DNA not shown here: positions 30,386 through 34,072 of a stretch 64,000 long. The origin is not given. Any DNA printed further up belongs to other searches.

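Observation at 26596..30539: SNF2-family (SNF2_assoc) helicase decayed by six or more frameshifts at poly-C runs while its SWIM partner stays intact and coupled to drmD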

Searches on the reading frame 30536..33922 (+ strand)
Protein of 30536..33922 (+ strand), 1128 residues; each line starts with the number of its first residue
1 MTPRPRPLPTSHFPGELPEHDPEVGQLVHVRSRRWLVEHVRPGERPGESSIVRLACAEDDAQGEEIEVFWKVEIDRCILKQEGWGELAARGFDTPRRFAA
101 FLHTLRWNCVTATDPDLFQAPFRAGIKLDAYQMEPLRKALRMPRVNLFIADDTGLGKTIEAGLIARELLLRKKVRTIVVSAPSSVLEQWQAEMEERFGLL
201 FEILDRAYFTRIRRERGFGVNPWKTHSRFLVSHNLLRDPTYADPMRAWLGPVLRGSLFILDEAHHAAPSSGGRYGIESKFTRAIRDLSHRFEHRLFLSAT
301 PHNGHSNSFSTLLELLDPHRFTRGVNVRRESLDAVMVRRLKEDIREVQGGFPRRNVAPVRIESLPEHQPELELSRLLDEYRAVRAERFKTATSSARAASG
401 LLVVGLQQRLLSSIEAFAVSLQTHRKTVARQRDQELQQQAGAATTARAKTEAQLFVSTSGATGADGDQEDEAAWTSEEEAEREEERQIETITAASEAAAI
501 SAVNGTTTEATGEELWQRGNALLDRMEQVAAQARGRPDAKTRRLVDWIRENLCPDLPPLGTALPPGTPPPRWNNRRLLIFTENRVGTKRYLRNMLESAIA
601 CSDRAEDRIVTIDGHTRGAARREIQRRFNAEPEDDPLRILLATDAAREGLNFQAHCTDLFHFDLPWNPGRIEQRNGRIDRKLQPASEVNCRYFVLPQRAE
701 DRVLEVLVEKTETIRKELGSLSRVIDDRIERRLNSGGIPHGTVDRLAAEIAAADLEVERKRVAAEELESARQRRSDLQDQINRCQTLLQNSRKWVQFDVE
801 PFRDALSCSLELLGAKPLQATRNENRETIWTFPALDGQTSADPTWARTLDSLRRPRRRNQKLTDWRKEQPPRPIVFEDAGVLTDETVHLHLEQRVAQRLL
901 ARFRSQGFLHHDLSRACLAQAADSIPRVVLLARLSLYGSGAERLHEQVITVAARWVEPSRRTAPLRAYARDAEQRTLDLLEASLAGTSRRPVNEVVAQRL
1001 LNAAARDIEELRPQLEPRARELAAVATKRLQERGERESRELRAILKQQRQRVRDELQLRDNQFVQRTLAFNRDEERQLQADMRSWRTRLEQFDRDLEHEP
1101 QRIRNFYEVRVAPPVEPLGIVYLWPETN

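Call 6: search_protein_families(library=pfam, proteins=[window:30536-33922:+])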
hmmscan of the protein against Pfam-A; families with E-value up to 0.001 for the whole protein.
window:30536-33922:+ (1128 aa): 5 families
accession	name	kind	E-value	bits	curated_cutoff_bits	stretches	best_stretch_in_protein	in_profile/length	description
PF00271.37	Helicase_C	-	6.3e-13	49.4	23.5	1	574-680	15-108/110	Helicase conserved C-terminal domain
PF00176.29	SNF2-rel_dom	-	9.1e-10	38.5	24.9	1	144-323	17-185/290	SNF2-related domain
PF04851.21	ResIII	-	4.5e-07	30.4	22.5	1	126-302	2-163/164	Type III restriction enzyme, res subunit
PF00270.35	DEAD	-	3.1e-06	27.5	26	1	144-302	14-161/167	DEAD/DEAH box helicase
PF13872.12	AAA_34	-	0.00057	19.3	27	0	143-300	59-223/306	P-loop containing NTP hydrolase pore-1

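Call 15: find_encoding_contigs(protein=window:30536-33922:+, flank=6000, max_places=10)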
Protein window:30536-33922:+ (1128 aa): no gene with exactly this product is on record in the collection.

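Call 22: search_protein_families(library=padloc, proteins=[window:30536-33922:+], max_evalue=0.00001)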
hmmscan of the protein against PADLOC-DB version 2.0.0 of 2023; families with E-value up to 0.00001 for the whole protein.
window:30536-33922:+ (1128 aa): 30 families (the best 25 are shown)
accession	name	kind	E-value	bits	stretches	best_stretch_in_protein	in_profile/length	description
PDLC02621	DrmD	-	4.2e-302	1003.2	1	20-1127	11-1036/1040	DrmD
PDLC02572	DrmA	-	5.2e-162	539.1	1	20-1108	12-1018/1043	DrmA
PDLC02632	DrmD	-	1.6e-137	457.7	1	21-694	15-637/662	DrmD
PDLC02633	DrmD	-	7.2e-129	429.1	1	22-800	12-742/839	DrmD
PDLC02618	DrmD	-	3.6e-107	355.8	1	23-272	5-254/273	DrmD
PDLC02622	DrmD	-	2.7e-90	301.2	1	21-350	15-349/422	DrmD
PDLC02624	DrmD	-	1.4e-84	282.8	1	166-786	3-569/652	DrmD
PDLC00659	HmaA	-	1.8e-60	202.9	1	147-719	125-647/1176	SNF2 helicase / DEAD-box helicase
PDLC02500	BrxHI|BrxHII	-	5.2e-56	188.7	1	116-719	79-610/933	BrxHI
PDLC02504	BrxHI|BrxHII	-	6e-53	178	2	126-490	108-451/971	BrxHII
PDLC02620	DrmD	-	1.4e-42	143.8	2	138-427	111-391/1060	DrmD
PDLC02840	DpdE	-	2.6e-40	136.6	3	123-205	155-244/1091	DpdE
PDLC02853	DpdE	-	3.3e-39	132.6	2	124-470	92-435/985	DpdE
PDLC02623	DrmD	-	7.6e-37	124.6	2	575-769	530-710/1040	DrmD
PDLC02625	DrmD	-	5.6e-35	119.1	2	571-738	264-428/792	DrmD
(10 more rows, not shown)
